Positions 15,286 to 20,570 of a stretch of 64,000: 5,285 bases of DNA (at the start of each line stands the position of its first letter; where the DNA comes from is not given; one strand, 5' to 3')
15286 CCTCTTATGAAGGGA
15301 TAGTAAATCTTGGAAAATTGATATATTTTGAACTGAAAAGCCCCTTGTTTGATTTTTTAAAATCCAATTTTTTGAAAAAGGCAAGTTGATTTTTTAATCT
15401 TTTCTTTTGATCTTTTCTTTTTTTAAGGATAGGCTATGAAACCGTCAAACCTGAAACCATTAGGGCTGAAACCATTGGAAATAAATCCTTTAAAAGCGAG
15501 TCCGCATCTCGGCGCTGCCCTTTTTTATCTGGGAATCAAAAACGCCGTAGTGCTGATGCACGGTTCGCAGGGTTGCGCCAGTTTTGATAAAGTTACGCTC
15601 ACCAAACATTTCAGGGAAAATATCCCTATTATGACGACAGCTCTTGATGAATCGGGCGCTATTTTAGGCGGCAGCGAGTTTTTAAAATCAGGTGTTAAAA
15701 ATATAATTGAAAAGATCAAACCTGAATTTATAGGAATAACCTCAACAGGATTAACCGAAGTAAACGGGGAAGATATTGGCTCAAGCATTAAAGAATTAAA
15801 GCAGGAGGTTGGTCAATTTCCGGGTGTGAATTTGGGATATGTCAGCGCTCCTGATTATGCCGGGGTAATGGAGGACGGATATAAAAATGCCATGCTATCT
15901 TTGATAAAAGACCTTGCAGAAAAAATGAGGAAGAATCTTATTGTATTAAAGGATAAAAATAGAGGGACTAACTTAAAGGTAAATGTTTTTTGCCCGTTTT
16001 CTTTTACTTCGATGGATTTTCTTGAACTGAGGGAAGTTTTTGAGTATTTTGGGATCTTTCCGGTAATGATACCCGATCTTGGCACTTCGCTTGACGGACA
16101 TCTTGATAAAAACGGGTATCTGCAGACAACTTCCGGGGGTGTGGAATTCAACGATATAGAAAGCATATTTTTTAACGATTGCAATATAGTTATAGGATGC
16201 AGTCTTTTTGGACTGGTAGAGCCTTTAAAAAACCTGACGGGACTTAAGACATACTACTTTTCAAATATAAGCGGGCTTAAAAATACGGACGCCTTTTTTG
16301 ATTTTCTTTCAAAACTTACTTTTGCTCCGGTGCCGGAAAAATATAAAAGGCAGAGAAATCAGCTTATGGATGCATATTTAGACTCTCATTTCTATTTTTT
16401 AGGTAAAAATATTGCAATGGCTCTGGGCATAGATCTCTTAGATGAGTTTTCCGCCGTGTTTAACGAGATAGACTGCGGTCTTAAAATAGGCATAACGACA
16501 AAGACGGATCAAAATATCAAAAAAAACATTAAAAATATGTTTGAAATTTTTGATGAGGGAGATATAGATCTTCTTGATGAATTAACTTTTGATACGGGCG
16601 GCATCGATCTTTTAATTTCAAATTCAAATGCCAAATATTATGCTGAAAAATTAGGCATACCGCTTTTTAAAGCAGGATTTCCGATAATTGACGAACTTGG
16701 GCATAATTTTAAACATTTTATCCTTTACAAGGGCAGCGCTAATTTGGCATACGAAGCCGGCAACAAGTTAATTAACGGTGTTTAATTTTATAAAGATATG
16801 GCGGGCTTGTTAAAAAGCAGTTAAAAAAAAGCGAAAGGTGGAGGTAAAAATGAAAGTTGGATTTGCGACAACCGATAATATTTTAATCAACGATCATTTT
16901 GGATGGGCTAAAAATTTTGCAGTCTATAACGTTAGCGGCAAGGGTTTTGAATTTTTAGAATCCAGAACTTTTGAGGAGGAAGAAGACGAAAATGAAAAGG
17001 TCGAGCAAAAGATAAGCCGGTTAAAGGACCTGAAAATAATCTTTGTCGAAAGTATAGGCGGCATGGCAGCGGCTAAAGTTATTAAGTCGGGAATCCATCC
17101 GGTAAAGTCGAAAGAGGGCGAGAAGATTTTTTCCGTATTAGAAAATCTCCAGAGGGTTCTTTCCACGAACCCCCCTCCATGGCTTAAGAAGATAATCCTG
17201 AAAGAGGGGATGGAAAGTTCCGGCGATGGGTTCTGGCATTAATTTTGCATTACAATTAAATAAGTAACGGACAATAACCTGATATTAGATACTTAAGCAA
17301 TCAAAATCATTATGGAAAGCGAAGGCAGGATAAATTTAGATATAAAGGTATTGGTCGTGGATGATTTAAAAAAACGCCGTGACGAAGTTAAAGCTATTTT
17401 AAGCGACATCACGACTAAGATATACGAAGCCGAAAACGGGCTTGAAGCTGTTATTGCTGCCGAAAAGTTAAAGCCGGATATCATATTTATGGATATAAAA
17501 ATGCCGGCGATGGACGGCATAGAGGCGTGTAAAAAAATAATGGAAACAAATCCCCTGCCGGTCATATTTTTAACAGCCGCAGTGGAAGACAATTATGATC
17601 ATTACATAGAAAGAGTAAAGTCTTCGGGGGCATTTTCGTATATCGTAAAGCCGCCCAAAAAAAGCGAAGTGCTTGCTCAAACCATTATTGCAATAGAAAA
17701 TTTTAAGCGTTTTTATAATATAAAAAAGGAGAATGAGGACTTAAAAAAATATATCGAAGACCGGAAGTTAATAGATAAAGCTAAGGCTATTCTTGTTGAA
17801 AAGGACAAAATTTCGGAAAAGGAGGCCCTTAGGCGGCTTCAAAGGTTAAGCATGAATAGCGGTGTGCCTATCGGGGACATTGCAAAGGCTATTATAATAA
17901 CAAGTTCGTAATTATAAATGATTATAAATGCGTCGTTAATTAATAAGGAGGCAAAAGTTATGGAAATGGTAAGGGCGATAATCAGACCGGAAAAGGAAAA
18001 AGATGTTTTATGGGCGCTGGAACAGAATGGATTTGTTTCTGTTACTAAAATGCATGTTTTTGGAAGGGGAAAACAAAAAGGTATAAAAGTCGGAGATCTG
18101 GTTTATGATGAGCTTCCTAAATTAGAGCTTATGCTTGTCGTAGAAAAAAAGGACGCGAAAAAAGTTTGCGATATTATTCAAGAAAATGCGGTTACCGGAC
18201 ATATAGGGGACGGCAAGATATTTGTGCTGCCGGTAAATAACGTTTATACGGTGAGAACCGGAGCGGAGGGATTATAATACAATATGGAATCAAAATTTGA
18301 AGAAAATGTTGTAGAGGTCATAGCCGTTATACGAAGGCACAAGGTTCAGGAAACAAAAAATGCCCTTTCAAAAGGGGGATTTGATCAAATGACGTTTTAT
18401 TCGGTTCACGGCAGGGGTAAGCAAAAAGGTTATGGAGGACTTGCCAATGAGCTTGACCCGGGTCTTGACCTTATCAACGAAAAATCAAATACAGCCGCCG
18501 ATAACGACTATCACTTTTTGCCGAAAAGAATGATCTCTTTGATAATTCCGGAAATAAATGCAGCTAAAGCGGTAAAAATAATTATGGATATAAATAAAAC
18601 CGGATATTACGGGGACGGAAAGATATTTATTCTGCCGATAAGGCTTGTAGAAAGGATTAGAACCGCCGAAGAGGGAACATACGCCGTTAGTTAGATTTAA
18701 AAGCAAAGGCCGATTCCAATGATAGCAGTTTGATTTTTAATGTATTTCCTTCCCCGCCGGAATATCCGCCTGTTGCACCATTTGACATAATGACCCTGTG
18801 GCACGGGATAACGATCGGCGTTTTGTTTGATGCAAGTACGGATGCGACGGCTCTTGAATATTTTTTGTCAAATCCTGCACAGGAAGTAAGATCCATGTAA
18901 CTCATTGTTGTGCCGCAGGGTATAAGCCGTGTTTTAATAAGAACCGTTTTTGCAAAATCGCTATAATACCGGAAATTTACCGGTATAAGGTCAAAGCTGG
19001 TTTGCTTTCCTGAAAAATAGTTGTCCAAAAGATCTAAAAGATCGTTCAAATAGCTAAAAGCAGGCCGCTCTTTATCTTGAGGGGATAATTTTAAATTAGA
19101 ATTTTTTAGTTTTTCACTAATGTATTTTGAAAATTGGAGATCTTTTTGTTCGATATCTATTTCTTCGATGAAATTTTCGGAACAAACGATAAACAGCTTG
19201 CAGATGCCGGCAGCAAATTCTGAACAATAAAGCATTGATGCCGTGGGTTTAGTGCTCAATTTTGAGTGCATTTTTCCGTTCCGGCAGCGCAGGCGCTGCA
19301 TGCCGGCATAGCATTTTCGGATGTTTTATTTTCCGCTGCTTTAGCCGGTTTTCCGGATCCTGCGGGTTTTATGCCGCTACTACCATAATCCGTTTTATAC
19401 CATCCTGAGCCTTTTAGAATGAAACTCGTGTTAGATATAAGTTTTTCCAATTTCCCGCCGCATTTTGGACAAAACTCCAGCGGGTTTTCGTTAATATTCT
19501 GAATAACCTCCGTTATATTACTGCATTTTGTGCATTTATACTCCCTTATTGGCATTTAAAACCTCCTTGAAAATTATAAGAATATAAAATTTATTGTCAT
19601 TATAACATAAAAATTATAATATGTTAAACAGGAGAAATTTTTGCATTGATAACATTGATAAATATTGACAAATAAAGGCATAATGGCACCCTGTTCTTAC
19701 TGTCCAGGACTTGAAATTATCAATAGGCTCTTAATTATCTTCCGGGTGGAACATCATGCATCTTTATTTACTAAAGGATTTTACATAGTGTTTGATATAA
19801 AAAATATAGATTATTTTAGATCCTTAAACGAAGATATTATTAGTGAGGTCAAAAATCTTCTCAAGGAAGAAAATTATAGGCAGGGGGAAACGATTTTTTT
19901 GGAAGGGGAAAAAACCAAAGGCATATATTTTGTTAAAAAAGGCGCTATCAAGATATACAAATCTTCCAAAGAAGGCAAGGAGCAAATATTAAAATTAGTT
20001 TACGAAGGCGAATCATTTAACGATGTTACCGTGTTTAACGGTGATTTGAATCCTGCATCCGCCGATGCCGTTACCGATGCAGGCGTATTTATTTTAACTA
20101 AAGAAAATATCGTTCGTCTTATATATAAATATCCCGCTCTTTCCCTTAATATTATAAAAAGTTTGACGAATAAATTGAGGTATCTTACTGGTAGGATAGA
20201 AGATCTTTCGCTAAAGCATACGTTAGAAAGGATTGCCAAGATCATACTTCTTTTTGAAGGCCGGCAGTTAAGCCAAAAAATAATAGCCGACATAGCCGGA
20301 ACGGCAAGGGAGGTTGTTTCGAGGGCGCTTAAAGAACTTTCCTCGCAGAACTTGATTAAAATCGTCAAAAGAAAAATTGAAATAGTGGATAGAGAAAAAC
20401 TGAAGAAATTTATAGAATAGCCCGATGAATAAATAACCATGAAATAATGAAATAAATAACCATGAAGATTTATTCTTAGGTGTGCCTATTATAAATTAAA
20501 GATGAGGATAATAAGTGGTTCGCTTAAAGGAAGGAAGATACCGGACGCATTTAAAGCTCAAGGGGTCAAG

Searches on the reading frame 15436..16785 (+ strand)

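Call 8: search_protein_families(library=pfam, proteins=[window:15436-16785:+])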
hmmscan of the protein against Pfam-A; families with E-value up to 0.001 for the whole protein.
window:15436-16785:+ (449 aa): 1 family
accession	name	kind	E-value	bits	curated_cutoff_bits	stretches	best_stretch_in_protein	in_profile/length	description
PF00148.24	Oxidored_nitro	-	1.3e-83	281.5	28.6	1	22-444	1-397/399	Nitrogenase component 1 type Oxidoreductase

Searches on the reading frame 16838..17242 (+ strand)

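Call 8: search_protein_families(library=pfam, proteins=[window:16838-17242:+])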
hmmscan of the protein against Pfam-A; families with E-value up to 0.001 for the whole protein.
window:16838-17242:+ (134 aa): 1 family
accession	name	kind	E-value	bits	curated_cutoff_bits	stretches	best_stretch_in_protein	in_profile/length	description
PF02579.22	Nitro_FeMo-Co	-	2.3e-18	66.7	26.3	1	16-105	4-93/94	Dinitrogenase iron-molybdenum cofactor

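Call 57: search_protein_families(library=ncbifam, proteins=[window:16838-17239:+], max_evalue=0.00001)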
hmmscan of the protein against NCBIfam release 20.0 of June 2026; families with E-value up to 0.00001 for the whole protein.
window:16838-17239:+ (134 aa): 2 families
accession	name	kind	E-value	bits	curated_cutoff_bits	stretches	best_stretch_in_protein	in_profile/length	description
TIGR02663.1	nifX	equivalog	9.5e-41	139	112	1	5-120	1-119/119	nitrogen fixation protein NifX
TIGR01290.1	nifB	equivalog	1.6e-10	40.3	343.65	1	4-99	329-432/441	nitrogenase cofactor biosynthesis protein NifB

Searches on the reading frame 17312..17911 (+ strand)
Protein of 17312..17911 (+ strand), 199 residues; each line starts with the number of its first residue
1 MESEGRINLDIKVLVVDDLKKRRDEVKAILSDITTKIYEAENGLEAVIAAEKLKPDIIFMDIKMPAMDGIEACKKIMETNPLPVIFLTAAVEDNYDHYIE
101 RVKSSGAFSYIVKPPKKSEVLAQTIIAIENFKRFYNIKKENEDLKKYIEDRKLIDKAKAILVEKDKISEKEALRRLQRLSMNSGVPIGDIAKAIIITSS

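Call 8: search_protein_families(library=pfam, proteins=[window:17312-17911:+])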
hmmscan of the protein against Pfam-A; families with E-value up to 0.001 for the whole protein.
window:17312-17911:+ (199 aa): 2 families
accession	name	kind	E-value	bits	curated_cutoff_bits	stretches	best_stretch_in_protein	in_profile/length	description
PF00072.30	Response_reg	-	1.2e-22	80.6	30.2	1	13-122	1-108/111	Response regulator receiver domain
PF03861.19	ANTAR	-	2.2e-17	63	27.3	1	142-195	1-54/54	ANTAR domain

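Call 50: search_solved_structures(query=window:17312-17908:+, show_alignments=2, max_evalue=0.001)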
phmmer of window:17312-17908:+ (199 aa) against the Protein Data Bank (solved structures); distinct sequences matched with E-value up to 0.001: 242 (the best 60 are shown).
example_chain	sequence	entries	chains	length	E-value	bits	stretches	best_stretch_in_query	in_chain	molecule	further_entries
6wsh_A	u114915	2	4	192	2.4e-27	99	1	8-196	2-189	Response regulator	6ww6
1s8n_A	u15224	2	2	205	5.6e-25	91.3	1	12-196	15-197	putative antiterminator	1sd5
6er7_A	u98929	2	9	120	1.7e-16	63.7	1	12-123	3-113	120aa long hypothetical chemotaxis protein (CheY)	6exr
7od9_B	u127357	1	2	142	1.6e-15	60.5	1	11-123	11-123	Response regulator receiver protein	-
6ekg_Y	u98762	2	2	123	1.7e-15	60.4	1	11-123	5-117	Chemotaxis protein CheY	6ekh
4iga_A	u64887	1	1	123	5.5e-15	58.7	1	11-121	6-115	Chemotaxis protein CheY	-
3t8y_A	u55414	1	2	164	6e-15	58.6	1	11-118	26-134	Chemotaxis response regulator protein-glutamate methylesterase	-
2zwm_A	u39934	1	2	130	7.8e-15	58.2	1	9-124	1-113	Transcriptional regulatory protein yycF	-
7esg_A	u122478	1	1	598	8e-15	58.2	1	11-115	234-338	Glutathione S-transferase,Protein-glutamate methylesterase/protein-glutamine glutaminase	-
1tmy_A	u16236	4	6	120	8.4e-15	58.1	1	12-121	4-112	CHEY PROTEIN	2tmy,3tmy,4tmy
1u0s_Y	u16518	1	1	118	9.3e-15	58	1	12-121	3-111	Chemotaxis protein cheY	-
3f6p_A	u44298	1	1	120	9.9e-15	57.9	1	9-124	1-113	Transcriptional regulatory protein yycF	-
9xzo_A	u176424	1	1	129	2.5e-14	56.6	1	12-125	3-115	De novo protein M1X0B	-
6c40_B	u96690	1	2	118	4.6e-14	55.7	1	12-121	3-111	Chemotaxis protein CheY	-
4qyw_A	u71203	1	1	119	1.1e-13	54.5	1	12-121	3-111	Chemotaxis protein CheY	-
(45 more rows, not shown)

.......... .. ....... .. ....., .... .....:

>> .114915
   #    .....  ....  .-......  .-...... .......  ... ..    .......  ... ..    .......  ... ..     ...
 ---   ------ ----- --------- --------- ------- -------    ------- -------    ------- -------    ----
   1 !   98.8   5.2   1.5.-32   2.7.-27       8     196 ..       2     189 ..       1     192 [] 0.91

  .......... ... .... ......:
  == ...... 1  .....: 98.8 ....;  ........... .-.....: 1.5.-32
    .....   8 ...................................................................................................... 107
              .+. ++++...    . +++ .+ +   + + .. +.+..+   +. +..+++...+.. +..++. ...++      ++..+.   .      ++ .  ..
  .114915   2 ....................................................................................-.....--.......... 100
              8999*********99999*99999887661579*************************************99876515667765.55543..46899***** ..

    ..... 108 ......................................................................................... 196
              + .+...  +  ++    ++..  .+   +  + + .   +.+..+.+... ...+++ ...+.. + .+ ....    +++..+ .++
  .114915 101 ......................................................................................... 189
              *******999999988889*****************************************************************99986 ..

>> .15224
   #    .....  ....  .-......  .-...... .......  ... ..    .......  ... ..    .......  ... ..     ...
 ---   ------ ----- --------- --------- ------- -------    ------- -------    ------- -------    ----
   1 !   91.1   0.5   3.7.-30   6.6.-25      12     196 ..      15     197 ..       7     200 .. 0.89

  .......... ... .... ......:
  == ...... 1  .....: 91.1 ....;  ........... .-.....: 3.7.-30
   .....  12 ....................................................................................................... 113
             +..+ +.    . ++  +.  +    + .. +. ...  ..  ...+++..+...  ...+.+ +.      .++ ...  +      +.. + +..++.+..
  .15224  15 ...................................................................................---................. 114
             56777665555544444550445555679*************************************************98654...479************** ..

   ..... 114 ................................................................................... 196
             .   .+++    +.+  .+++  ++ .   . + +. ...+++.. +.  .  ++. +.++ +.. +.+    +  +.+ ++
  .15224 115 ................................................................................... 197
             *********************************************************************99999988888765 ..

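Call 51: find_related_loci(query=window:17312-17908:+, collection=metagenome_contigs, flank=10000)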
Query window:17312-17908:+ (199 aa) in metagenome_contigs; peptide patterns used: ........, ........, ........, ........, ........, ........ (x = any residue, [..] = any of these).
577 stretches matched a pattern; 275 encode a relative of the query (tblastn E <= 1e-3); the best 80 are kept; 80 distinct loci.
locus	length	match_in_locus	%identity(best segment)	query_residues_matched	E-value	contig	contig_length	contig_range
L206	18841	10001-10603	72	1-199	2e-91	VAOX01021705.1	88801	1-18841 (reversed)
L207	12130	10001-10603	71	1-199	3e-90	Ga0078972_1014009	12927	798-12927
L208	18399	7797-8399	71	1-199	1e-89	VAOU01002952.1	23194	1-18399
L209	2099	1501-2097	69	1-197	6e-89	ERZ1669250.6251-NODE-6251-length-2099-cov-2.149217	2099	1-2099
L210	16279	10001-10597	67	1-199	3e-84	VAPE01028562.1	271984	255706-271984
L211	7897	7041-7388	37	12-134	1e-19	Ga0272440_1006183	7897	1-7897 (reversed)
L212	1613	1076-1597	32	9-185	1e-19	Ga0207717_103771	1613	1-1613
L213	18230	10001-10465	37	9-166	3e-19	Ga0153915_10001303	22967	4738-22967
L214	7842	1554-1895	39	12-122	3e-19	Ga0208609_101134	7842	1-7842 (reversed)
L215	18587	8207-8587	35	12-143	6e-19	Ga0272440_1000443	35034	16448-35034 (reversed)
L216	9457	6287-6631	39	11-124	6e-19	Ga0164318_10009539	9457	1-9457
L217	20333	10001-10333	40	12-121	7e-19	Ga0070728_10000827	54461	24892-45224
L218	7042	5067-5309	54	13-90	4e-18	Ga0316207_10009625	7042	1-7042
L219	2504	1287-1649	41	12-131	4e-18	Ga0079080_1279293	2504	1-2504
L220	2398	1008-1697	42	4-114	5e-18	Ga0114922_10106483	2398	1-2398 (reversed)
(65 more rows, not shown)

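Call 57: search_protein_families(library=ncbifam, proteins=[window:17312-17908:+], max_evalue=0.00001)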
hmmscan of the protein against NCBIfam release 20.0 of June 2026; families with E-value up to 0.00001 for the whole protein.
window:17312-17908:+ (199 aa): 79 families (the best 25 are shown)
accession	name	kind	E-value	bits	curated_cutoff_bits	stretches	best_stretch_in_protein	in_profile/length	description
NF001965.0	PRK00742.1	subfamily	1.3e-24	87.1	293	1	10-158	3-143/357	chemotaxis-specific protein-glutamate methyltransferase CheB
NF009206.0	PRK12555.1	subfamily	6.9e-21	74.6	342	1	11-120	1-111/340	chemotaxis-specific protein-glutamate methyltransferase CheB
NF041367.1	CheY_Halo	equivalog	1.2e-20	74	200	1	13-122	1-108/114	chemotaxis protein CheY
NF008318.0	PRK11107.1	equivalog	4.7e-20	71.3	890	1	8-160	665-816/920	two-component sensor histidine kinase BarA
NF008677.0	PRK11697.1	equivalog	9.6e-18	64.4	246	1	11-137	2-124/238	two-component system response regulator BtsR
NF008469.0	PRK11361.1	equivalog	1.4e-17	63.5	714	1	12-151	6-139/461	acetoacetate metabolism transcriptional regulator AtoC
NF040689.1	MtrAB_MtrA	equivalog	4.4e-17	62.2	300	1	13-127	1-112/219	MtrAB system response regulator MtrA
NF007135.0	PRK09581.1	equivalog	4e-16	58.9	474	1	12-172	4-171/457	PleD family two-component system response regulator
NF033117.2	vanR_ACDEGLN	exception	9.3e-16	58.1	350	1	13-153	1-138/226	VanR-ABDEGLN family response regulator transcription factor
NF007018.1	PRK09483.1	equivalog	1e-15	57.9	280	1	11-134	2-124/217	UvrY/SirA/GacA family response regulator transcription factor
NF000404.1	vanR-D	exception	1.2e-15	57.7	500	1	11-150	3-140/232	vancomycin resistance response regulator transcription factor VanR-D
NF045944.1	ResRegRpaBCyano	equivalog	1.9e-15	56.9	330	1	14-140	1-121/229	response regulator transcription factor RpaB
NF040534.1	resp_reg_YycF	equivalog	2.4e-15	56.4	340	1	12-166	2-151/231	response regulator YycF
NF041733.1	resp_reg_CseB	equivalog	1.1e-14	54.4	350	1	12-135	2-121/228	two-component system response regulator CseB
NF045505.1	RR_RssB_Pseudo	equivalog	3.6e-14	52.6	700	1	8-165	3-155/394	two-component system response regulator RssB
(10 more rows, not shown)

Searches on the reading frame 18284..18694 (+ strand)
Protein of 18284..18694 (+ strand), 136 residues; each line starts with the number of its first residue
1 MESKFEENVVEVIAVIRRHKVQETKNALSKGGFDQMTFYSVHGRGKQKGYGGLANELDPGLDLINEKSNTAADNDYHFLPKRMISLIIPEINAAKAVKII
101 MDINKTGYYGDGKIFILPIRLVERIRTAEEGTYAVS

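Call 8: search_protein_families(library=pfam, proteins=[window:18284-18694:+])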
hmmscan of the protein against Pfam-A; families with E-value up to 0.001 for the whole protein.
window:18284-18694:+ (136 aa): 1 family
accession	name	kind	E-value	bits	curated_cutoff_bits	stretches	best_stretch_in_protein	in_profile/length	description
PF00543.27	P-II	-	3.1e-20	72.9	25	1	11-129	3-102/102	Nitrogen regulatory protein P-II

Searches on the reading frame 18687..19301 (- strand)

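Call 8: search_protein_families(library=pfam, proteins=[window:18687-19301:-])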
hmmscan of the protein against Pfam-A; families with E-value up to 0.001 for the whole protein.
window:18687-19301:- (204 aa): 2 families
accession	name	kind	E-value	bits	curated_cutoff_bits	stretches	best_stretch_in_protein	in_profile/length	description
PF01035.26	DNA_binding_1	-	2e-20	72.8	27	1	115-197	1-80/81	6-O-methylguanine DNA methyltransferase, DNA binding domain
PF02870.21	Methyltransf_1N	-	4.8e-05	24.3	21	1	36-109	13-70/71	6-O-methylguanine DNA methyltransferase, ribonuclease-like domain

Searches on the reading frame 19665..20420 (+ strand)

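Call 8: search_protein_families(library=pfam, proteins=[window:19665-20420:+])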
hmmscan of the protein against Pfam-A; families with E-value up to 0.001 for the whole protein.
window:19665-20420:+ (251 aa): 2 families
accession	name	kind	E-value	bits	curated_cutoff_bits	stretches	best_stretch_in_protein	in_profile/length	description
PF00027.35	cNMP_binding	-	4.1e-19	68.8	27.5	1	69-153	2-86/89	Cyclic nucleotide-binding domain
PF13545.12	HTH_Crp_2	-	2.2e-13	50.4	27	1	189-248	2-69/70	Crp-like helix-turn-helix domain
